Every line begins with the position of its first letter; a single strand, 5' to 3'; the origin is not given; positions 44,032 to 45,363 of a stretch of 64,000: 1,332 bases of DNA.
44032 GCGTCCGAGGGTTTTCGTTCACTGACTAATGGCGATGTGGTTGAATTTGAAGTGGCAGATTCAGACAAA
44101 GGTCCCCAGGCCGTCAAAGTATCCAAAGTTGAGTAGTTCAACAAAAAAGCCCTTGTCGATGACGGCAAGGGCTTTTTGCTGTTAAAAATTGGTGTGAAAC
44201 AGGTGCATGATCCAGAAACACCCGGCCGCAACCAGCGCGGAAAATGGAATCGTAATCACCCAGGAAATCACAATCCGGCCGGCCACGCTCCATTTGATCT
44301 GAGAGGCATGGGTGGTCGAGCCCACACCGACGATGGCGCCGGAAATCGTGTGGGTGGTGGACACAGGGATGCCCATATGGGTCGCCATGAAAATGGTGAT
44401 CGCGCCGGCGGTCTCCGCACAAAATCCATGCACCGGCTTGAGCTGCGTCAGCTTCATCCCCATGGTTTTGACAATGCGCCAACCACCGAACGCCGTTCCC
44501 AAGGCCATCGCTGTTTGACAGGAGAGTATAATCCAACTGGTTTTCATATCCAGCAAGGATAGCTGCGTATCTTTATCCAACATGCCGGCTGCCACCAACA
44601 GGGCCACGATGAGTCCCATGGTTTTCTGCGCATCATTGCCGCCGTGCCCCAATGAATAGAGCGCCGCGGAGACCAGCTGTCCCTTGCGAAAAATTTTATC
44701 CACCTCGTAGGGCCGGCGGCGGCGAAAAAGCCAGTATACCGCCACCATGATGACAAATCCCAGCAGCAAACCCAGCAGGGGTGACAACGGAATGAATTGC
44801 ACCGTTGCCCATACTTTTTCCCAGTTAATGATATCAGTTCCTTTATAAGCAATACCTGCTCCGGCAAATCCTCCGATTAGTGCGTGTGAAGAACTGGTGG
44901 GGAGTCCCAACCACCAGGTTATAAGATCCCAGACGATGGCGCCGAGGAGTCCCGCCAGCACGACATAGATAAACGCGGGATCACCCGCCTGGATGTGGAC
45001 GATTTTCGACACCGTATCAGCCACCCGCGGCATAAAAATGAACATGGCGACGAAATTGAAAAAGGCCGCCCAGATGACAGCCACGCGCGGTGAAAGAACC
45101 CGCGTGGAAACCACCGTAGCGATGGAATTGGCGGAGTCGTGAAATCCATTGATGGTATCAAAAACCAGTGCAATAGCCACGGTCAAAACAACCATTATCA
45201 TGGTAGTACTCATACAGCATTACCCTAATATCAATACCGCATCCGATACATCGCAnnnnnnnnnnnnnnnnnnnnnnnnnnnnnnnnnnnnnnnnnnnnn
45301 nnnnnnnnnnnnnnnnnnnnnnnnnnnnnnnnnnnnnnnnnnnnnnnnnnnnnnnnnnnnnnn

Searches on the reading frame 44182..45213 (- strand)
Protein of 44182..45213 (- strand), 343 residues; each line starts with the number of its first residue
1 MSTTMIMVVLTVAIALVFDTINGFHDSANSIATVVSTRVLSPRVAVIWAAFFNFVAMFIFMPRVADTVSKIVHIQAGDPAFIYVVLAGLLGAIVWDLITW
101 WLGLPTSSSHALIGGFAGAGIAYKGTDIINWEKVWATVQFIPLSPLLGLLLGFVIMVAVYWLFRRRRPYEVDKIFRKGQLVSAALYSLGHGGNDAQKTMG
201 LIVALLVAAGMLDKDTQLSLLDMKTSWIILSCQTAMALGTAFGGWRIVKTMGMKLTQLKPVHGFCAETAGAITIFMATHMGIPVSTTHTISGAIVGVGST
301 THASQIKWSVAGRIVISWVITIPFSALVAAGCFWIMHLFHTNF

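Call 77: search_protein_families(library=pfam, proteins=[window:44182-45213:-], max_evalue=0.00001)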
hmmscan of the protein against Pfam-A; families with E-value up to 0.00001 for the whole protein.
window:44182-45213:- (343 aa): 1 family
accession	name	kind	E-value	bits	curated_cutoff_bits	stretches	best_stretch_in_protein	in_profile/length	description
PF01384.25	PHO4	-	9.3e-97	324.6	33.7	1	22-329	1-350/350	Phosphate transporter family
